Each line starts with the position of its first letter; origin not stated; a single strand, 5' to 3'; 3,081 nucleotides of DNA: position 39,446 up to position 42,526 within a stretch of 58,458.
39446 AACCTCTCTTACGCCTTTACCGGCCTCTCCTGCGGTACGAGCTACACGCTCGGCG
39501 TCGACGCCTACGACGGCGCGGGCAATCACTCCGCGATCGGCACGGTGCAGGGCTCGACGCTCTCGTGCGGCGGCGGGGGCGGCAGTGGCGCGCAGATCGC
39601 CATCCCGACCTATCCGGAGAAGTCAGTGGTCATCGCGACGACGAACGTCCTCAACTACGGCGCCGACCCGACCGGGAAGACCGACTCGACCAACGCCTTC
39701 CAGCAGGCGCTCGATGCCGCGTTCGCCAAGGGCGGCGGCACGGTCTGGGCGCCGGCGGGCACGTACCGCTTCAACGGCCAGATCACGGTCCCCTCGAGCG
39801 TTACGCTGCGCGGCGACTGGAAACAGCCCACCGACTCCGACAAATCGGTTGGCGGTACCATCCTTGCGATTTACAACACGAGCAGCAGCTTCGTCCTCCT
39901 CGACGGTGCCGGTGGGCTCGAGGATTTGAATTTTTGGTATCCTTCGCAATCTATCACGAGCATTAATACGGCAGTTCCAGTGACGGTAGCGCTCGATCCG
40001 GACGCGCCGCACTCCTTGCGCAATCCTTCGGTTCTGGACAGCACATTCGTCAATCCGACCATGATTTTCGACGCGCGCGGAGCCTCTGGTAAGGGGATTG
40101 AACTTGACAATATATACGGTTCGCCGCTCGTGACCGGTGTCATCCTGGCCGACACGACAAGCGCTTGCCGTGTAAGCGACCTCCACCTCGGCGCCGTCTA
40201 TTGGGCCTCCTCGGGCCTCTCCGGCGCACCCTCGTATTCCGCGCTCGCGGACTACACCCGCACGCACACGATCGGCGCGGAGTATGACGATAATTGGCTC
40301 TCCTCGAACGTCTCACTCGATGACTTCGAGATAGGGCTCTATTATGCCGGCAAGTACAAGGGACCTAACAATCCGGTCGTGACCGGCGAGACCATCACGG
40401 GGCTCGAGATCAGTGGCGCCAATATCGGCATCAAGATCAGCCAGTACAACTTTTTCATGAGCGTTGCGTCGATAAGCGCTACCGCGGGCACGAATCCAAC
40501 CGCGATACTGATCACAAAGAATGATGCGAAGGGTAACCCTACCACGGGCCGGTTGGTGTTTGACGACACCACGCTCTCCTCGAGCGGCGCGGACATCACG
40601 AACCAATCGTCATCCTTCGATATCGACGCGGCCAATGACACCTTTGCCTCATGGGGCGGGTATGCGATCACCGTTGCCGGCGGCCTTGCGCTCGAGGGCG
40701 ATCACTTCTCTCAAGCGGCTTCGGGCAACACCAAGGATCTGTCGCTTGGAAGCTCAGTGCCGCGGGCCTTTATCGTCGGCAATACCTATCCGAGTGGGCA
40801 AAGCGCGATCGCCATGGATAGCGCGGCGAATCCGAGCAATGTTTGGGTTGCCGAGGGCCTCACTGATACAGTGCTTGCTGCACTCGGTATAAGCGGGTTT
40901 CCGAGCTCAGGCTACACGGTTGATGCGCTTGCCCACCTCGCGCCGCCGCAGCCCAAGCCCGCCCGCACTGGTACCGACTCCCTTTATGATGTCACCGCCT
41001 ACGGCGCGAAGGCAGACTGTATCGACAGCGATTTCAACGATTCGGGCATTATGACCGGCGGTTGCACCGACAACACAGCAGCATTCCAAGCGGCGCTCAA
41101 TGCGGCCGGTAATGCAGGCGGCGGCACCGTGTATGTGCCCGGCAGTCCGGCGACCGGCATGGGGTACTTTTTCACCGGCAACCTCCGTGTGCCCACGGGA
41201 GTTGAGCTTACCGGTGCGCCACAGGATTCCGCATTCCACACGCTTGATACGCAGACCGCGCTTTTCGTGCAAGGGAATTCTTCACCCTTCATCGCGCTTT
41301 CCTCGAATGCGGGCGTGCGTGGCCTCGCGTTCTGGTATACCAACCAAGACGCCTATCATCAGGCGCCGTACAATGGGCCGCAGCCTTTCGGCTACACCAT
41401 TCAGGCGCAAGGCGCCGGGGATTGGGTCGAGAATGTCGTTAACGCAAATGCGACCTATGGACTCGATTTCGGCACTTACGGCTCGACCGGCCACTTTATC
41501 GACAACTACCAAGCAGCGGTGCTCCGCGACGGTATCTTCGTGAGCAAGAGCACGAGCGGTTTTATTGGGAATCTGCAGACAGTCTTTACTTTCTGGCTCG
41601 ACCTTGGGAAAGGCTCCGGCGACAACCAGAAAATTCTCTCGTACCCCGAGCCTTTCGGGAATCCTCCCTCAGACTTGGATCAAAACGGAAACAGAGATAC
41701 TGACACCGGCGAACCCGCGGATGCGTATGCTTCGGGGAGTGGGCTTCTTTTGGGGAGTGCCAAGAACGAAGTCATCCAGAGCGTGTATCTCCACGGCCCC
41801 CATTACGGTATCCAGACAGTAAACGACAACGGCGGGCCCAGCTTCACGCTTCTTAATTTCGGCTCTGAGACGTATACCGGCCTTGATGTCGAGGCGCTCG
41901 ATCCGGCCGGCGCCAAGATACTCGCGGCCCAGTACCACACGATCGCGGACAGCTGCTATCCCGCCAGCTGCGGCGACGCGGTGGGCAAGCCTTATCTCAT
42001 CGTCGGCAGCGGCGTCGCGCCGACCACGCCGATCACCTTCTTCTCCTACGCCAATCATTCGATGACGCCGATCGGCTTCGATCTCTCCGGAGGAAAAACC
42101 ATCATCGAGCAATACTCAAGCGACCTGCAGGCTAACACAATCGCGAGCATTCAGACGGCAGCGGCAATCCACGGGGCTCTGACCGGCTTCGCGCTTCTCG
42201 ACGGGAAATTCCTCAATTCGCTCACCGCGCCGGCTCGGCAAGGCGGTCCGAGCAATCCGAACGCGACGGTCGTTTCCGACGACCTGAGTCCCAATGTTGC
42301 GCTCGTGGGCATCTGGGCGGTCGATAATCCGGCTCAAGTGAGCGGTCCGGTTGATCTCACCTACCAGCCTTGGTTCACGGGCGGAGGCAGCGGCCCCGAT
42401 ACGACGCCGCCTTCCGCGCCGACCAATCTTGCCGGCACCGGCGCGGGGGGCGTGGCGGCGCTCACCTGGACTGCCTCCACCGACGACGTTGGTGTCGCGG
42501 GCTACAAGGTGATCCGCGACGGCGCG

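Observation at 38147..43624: Giant cell-wall-binding glycosidase-like protein, a possible host-docking and digestion device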

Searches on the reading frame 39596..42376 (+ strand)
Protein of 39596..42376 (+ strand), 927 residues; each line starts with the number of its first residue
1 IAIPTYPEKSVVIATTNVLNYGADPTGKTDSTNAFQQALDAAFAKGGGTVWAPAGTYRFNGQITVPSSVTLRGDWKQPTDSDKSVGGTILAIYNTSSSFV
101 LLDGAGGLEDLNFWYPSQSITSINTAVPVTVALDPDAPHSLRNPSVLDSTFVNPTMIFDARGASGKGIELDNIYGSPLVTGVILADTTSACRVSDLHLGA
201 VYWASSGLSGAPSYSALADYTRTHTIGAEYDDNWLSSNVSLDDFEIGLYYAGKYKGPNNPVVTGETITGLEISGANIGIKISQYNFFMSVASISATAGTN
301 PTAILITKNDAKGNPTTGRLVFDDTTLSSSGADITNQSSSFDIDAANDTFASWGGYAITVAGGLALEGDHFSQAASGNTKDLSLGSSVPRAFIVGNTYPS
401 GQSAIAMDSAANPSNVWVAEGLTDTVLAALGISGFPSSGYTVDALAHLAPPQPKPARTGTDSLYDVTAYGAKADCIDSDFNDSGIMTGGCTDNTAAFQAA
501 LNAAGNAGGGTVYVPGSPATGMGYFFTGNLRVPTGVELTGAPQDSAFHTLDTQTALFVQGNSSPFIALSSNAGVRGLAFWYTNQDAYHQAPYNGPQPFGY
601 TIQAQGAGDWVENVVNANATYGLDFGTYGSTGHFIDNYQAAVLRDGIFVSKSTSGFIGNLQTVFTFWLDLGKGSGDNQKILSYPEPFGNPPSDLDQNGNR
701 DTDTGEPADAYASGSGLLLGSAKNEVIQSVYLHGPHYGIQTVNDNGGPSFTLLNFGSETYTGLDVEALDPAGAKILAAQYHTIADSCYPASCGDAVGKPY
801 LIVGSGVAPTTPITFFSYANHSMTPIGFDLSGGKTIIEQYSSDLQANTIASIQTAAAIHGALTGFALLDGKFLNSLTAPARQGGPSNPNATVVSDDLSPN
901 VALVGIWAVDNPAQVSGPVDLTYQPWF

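Call 25: search_protein_representatives(protein=window:39596-42376:+)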
Query: 927 residues. Proteins with E-value up to 0.001 (for the whole library): 3239; up to 1e-10: 1095; up to 1e-30: 366. The best 150 are listed.
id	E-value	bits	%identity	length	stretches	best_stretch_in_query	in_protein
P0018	1.3e-297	1006.3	56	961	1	2-925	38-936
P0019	2.9e-229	780.1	51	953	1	2-925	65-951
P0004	4.0e-219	746.6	57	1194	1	196-925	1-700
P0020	1.4e-149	516.4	40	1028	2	4-794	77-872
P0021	1.6e-134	466.6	41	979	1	19-869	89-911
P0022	2.3e-115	403.2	46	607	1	292-924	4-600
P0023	1.8e-103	363.9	38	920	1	4-860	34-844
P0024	1.4e-101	357.6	54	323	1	613-905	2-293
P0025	3.7e-98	346.3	37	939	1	22-925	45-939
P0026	5.3e-94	332.5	50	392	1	528-926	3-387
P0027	2.3e-86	307.2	47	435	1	224-661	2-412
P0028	7.0e-82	292.4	35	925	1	5-842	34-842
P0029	1.5e-77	278.1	38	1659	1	5-884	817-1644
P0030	5.4e-77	276.2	37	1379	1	3-852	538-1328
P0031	1.3e-72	261.7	37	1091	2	3-668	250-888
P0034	7.7e-70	252.5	32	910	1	2-884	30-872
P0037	2.6e-61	224.3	33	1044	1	6-785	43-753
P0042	1.1e-58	215.6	35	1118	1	5-781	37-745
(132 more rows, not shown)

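Call 28: search_solved_structures(query=A1, max_evalue=1, show_alignments=2)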
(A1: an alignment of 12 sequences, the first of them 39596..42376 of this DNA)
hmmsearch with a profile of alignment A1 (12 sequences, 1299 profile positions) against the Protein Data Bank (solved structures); distinct sequences matched with E-value up to 1: 23.
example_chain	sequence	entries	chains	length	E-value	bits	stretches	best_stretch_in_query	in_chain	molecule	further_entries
5lw3_A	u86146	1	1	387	2.9e-14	55.3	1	818-863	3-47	Poly(beta-D-mannuronate) C5 epimerase 6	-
4mr0_A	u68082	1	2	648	2.1e-13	52.5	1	300-444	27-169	Plasmin and fibronectin-binding protein A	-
2pyg_A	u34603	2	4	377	5.3e-13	51.1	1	818-863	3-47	Poly(beta-D-mannuronate) C5 epimerase 4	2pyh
8xfq_A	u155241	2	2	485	5.4e-13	51.1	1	392-437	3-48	mannuronan 5-epimerase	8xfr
8ja4_A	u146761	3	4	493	5.7e-13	51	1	392-437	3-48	mannuronan 5-epimerase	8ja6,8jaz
7chu_A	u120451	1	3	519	6.6e-12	47.5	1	391-443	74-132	Putative pectin lyase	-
3zpp_A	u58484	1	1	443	1.1e-11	46.8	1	391-444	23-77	CELL WALL SURFACE ANCHOR FAMILY PROTEIN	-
3eqn_A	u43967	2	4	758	3.3e-11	45.2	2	393-868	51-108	Glucan 1,3-beta-glucosidase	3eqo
5m5z_A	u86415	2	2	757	2.6e-10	42.2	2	818-864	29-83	Beta-1,3-glucanase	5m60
7c7d_A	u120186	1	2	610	1.2e-09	40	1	390-449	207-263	alpha-1,3-glucanase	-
5olp_A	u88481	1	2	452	1.7e-08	36.2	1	818-860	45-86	Pectate lyase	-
2vbe_A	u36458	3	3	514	2.4e-08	35.7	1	392-469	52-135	TAILSPIKE-PROTEIN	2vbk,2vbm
4urr_A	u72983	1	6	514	3e-08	35.4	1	392-469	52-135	BIFUNCTIONAL TAIL PROTEIN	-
7sg7_A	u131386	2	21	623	5.2e-08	34.6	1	392-469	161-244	Gene 14 protein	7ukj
3lmw_A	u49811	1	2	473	2.2e-07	32.5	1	394-445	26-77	Iota-carrageenase, CgiA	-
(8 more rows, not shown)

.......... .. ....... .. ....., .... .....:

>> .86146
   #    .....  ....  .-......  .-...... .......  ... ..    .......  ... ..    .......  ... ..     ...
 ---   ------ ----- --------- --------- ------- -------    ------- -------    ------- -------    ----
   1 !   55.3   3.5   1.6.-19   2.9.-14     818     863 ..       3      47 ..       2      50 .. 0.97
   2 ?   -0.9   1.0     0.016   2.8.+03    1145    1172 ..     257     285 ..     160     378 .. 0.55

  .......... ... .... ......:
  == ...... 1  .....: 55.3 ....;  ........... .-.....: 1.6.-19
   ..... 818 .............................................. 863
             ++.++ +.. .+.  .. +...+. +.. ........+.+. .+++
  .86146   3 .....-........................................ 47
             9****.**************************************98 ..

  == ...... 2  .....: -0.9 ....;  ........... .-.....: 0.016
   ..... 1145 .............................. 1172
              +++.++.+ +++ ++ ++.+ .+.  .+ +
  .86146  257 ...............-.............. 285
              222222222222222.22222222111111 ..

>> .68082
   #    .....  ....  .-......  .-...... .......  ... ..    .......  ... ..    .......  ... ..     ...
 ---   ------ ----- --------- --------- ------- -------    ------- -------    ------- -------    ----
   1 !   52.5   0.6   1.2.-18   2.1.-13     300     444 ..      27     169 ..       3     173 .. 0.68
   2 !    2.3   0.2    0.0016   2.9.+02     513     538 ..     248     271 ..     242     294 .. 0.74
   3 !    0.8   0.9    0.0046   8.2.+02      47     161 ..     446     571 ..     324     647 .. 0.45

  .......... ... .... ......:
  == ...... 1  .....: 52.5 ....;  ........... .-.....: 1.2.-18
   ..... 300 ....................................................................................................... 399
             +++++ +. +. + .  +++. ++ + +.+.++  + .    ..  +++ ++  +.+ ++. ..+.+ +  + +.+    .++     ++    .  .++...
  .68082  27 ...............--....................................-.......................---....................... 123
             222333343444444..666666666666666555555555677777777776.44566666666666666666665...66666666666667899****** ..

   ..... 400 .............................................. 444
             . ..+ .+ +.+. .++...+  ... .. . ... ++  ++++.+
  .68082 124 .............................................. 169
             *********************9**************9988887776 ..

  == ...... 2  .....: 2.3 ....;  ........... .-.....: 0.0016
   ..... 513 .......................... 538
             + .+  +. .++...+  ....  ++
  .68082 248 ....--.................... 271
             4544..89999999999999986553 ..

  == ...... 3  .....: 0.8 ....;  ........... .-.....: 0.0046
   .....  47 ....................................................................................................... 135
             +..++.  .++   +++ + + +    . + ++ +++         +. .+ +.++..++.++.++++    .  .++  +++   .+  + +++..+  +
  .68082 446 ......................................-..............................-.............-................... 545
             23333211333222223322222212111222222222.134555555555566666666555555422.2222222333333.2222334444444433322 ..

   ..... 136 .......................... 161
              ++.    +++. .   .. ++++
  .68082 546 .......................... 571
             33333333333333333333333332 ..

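Call 30: list_cluster_members(proteins=[P0018, P0019, P0020, P0021, P0023, P0025, P0028, P0034, P0037, P0042])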
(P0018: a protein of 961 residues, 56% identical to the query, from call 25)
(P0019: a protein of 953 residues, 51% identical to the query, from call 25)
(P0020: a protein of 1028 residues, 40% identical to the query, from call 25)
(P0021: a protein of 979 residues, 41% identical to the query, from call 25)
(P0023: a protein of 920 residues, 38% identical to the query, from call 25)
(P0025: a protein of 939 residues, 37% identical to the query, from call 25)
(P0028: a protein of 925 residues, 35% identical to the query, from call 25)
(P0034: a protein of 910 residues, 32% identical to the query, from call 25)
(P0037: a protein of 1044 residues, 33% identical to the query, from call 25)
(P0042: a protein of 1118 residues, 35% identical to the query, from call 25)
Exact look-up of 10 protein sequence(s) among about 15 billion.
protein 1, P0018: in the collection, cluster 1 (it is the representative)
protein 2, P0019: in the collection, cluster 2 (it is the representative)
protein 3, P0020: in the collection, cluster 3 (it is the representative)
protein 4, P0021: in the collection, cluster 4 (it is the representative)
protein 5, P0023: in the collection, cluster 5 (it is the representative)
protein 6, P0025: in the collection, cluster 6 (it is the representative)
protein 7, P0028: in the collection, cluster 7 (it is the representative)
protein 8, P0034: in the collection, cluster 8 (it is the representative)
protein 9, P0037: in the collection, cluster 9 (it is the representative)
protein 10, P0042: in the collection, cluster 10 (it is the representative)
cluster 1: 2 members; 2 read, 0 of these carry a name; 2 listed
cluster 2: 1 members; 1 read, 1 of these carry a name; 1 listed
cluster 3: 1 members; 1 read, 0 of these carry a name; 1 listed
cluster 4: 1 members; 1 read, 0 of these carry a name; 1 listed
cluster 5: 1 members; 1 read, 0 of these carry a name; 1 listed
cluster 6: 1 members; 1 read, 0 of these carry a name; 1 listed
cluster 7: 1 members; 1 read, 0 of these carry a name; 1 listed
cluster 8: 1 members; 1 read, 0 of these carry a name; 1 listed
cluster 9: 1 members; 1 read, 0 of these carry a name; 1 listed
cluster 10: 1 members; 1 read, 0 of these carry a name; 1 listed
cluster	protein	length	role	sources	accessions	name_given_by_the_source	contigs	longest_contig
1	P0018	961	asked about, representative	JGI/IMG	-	-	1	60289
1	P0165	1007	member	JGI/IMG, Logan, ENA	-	-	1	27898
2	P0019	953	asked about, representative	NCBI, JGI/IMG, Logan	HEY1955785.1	MAG TPA: glycosyl hydrolase family 28-related protein [Polyangiaceae bacterium] | hypothetical protein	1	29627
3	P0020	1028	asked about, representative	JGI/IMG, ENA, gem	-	-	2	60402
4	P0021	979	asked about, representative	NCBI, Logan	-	-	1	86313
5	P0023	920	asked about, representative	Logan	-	-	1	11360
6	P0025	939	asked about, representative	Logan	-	-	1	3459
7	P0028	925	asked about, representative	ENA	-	-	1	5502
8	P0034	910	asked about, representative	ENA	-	-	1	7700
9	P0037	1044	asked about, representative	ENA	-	-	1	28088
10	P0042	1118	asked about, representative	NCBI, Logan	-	-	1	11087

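Call 31: find_encoding_contigs(protein=P0019, flank=10000, max_places=2)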
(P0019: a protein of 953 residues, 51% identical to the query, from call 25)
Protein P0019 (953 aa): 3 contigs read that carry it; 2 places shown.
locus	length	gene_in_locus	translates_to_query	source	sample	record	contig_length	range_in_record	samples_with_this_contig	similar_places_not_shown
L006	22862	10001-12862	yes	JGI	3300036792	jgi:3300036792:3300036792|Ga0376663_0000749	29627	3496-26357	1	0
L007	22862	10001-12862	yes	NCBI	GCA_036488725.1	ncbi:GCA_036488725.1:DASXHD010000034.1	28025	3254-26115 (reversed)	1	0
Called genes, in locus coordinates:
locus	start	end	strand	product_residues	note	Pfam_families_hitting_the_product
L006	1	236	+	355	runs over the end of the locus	PF12740:PETase (weak), PF01738:DLH, PF05448:AXE1 (faint), PF00326:Peptidase_S9 (faint)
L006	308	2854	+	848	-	PF03176:MMPL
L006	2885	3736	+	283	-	PF00698:Acyl_transf_1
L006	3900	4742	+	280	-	PF03372:Exo_endo_phos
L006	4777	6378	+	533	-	PF00890:FAD_binding_2, PF01266:DAO, PF01593:Amino_oxidase, PF01946:Thi4 (weak), PF03486:HI0933_like (faint), PF07992:Pyr_redox_2 (faint), PF12831:FAD_oxidored (weak), PF13450:NAD_binding_8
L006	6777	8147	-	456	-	PF16697:Yop-YscD_cpl, PF00498:FHA, PF00158:Sigma54_activat, PF14532:Sigma54_activ_2, PF25601:AAA_lid_14, PF02954:HTH_8 (weak)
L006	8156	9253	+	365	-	PF13091:PLDc_2, PF00614:PLDc (weak), PF13091:PLDc_2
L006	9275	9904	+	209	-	-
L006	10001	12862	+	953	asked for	PF12708:Pect-lyase_RHGA_epim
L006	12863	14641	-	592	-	PF00884:Sulfatase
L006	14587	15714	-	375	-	PF00158:Sigma54_activat (faint), PF13191:AAA_16 (faint), PF13401:AAA_22 (weak), PF00004:AAA, PF07726:AAA_3 (weak), PF07728:AAA_5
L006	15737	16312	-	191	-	-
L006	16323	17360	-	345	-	PF00881:Nitroreductase (weak), PF14512:TM1586_NiRdase (faint)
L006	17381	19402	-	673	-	-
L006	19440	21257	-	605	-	PF00069:Pkinase, PF07714:PK_Tyr_Ser-Thr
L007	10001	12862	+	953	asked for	PF12708:Pect-lyase_RHGA_epim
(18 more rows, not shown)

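Call 32: predict_structure(alignment_id=A1)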
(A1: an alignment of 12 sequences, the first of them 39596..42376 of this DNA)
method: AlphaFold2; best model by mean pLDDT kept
length: 927 residues; sequences in the alignment: 12
mean_pLDDT: 74.7   pTM: 0.81
mean pLDDT of the five models: 74.7, 73.9, 72.1, 71.7, 71.5
residues with pLDDT >= 90: 266; 70-90: 354; 50-70: 149; < 50: 158
segments of 3 or more residues with pLDDT < 50: 256-262, 458-461, 544-546, 548-550, 588-591, 668-682, 686-708, 788-792, 823-825, 844-870, 875-927
pLDDT, mean of each block of 10 residues (from residue 1): 52 76 94 95 74 93 84 85 87 82 83 92 76 70 79 92 66 93 71 87 92 94 92 79 95 54 70 95 81 90 93 80 90 91 86 91 83 87 83 81 84 71 54 69 72 56 80 83 77 96 88 75 87 89 51 73 93 85 61 68 93 81 92 87 86 90 57 42 47 44 47 83 89 82 90 81 88 83 52 55 80 75 58 68 46 36 41 44 34 33 37 35 29
secondary structure, 60 per line:
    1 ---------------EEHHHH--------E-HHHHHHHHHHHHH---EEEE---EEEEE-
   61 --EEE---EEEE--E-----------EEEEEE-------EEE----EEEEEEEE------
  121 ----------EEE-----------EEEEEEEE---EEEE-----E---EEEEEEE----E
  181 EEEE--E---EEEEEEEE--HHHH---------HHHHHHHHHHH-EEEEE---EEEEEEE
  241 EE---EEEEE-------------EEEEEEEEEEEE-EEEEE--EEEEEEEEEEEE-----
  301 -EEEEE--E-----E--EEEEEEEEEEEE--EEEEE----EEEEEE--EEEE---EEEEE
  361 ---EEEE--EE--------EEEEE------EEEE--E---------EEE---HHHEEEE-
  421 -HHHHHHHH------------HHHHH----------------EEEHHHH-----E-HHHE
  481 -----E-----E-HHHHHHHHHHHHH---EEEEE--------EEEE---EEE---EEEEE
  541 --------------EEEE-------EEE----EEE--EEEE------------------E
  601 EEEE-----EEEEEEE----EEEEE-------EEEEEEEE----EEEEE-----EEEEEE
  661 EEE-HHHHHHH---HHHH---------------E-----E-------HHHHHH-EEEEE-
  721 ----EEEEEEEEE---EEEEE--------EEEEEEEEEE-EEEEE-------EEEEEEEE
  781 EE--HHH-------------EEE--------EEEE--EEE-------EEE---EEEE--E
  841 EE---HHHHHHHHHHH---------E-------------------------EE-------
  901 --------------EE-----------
elements in order (helices of 4 or more, strands of 3 or more residues): H18-21 H32-44 E48-51 E55-59 E63-65 E69-72 E87-92 E100-102 E107-114 E131-133 E145-152 E156-159 E169-175 E180-184 E191-198 H201-204 H214-224 E226-230 E234-242 E246-250 E264-275 E277-281 E284-295 E302-306 E318-329 E332-336 E341-346 E349-352 E356-360 E364-367 E380-384 E391-394 E407-409 E416-419 H422-429 H442-446 E463-465 H466-469 H494-506 E510-514 E523-526 E530-532 E536-540 E555-558 E566-568 E573-575 E578-581 E600-604 E610-616 E621-625 E633-640 E645-649 E655-663 H665-671 H675-678 H708-713 E715-719 E725-733 E737-741 E750-759 E761-765 E773-782 E801-803 E812-815 E818-820 E828-830 E834-837 E840-842 H846-856

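Call 36: fold_search(model_id=the predicted structure, library=pdb)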
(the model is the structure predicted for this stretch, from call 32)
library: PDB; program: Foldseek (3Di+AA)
matches with E <= 10: 467; with E <= 0.001: 124
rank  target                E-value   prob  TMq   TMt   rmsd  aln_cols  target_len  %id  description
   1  3eqn_A                5.8e-10  1.00  0.32  0.38  14.3      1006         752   13  Crystal structure of beta-1,3-glucanase from Phanerochaete chrysosporium (Lam55A) (released 2009-02-03)
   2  5m5z_A                1.3e-09  1.00  0.32  0.38  14.0       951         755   13  Chaetomium thermophilum beta-1-3-glucanase (released 2017-05-17)
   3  2pyg_B                3.4e-08  1.00  0.22  0.48   9.6       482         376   14  Azotobacter vinelandii Mannuronan C-5 epimerase AlgE4 A-module (released 2008-05-27)
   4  7o77                  3.7e-08  1.00  0.17  0.21  21.8       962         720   11  Structure of the PL6 family alginate lyase Patl3640 from Pseudoalteromonas atlantica T6c (released 2021-07-28)
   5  5lw3                  4.0e-08  1.00  0.23  0.49   9.4       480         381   14  Azotobacter vinelandii Mannuronan C-5 epimerase AlgE6 A-module (released 2017-10-25)
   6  7c7d_A                4.8e-08  1.00  0.26  0.42   8.0       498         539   15  Crystal structure of the catalytic unit of thermostable GH87 alpha-1,3-glucanase from Streptomyces thermodiastaticus s (released 2020-11-11)
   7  2pyg_A                6.2e-08  1.00  0.24  0.54   8.9       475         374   13  Azotobacter vinelandii Mannuronan C-5 epimerase AlgE4 A-module (released 2008-05-27)
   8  5gkq_A                7.1e-08  1.00  0.17  0.20  21.7       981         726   10  Structure of PL6 family alginate lyase AlyGC mutant-R241A (released 2017-02-08)
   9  7dmk_D                1.0e-07  1.00  0.16  0.20  21.9       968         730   11  PL6 alginate lyase BcAlyPL6 (released 2021-10-06)
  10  7dmk_C                1.2e-07  1.00  0.14  0.17  21.6       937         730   11  PL6 alginate lyase BcAlyPL6 (released 2021-10-06)
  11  8jhh_B                2.0e-07  1.00  0.26  0.32  14.1       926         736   11  Glycoside hydrolase family 55 endo-beta-1,3-glucanase from Microdochium nivale (released 2024-04-03)
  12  7dmk_A                2.1e-07  1.00  0.16  0.20  21.8       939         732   12  PL6 alginate lyase BcAlyPL6 (released 2021-10-06)
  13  2pyh_B                2.6e-07  1.00  0.24  0.52   9.0       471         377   11  Azotobacter vinelandii Mannuronan C-5 epimerase AlgE4 A-module complexed with mannuronan trisaccharide (released 2008-05-27)
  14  8bwk_C                3.2e-07  1.00  0.21  0.26  21.7      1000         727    9  Metagenomic derived PL6 alginate lyase (released 2023-12-20)
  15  8jhh_A                3.7e-07  1.00  0.30  0.36  13.6       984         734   10  Glycoside hydrolase family 55 endo-beta-1,3-glucanase from Microdochium nivale (released 2024-04-03)
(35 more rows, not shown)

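Call 68: find_encoding_contigs(protein=P0021, flank=8000, max_places=1)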
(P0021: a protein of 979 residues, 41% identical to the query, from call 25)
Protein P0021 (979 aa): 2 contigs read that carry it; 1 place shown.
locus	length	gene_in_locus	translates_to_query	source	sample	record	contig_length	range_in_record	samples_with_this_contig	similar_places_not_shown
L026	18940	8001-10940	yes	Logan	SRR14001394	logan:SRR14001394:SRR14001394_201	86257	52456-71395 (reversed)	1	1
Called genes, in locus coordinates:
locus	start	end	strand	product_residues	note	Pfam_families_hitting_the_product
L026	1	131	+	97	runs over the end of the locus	PF07866:DUF1653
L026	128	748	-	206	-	PF01300:Sua5_yciO_yrdC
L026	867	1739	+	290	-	-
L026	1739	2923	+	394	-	PF00814:TsaD, PF22521:HypF_C_2 (weak)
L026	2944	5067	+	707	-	PF00133:tRNA-synt_1, PF09334:tRNA-synt_1g, PF00133:tRNA-synt_1, PF09334:tRNA-synt_1g (weak), PF08264:Anticodon_1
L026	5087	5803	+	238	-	PF13367:PrsW-protease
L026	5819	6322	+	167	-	PF00011:HSP20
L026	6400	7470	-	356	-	PF11141:DUF2914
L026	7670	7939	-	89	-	-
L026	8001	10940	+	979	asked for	PF12708:Pect-lyase_RHGA_epim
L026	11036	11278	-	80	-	PF00462:Glutaredoxin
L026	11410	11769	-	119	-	PF04977:DivIC (weak)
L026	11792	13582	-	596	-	PF00009:GTP_EFTU, PF14492:EFG_III (weak), PF00679:EFG_C, PF06421:LepA_C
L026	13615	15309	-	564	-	PF03023:MurJ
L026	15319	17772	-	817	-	PF07719:TPR_2 (faint), PF13181:TPR_8 (faint), PF23914:TPR_CcmH_CycH (faint), PF13414:TPR_11 (faint), PF13371:TPR_9 (weak), PF13432:TPR_16, PF14559:TPR_19 (weak)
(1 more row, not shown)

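Call 69: find_encoding_contigs(protein=P0020, flank=8000, max_places=1)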
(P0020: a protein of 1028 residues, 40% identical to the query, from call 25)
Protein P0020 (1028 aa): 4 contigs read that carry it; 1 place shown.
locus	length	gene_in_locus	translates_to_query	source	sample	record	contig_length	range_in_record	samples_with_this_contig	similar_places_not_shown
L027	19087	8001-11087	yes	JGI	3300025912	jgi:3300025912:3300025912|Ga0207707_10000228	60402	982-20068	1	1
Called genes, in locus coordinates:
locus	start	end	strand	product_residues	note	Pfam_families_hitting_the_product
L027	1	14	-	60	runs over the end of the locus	PF00584:SecE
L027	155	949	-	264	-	PF04402:SIMPL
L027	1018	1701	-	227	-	-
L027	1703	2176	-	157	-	PF01741:MscL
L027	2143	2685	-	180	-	PF13563:2_5_RNA_ligase2 (weak), PF02834:LigT_PEase (faint)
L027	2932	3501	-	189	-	PF01923:Cob_adeno_trans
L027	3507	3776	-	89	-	-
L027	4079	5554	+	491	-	PF13644:DKNYY (faint)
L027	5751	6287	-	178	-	PF01245:Ribosomal_L19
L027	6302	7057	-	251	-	PF00849:PseudoU_synth_2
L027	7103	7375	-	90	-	-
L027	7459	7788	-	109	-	-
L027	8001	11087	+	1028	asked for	PF12708:Pect-lyase_RHGA_epim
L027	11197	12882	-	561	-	PF05970:PIF1, PF13245:AAA_19, PF13401:AAA_22, PF13604:AAA_30, PF14493:HTH_40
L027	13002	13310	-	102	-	-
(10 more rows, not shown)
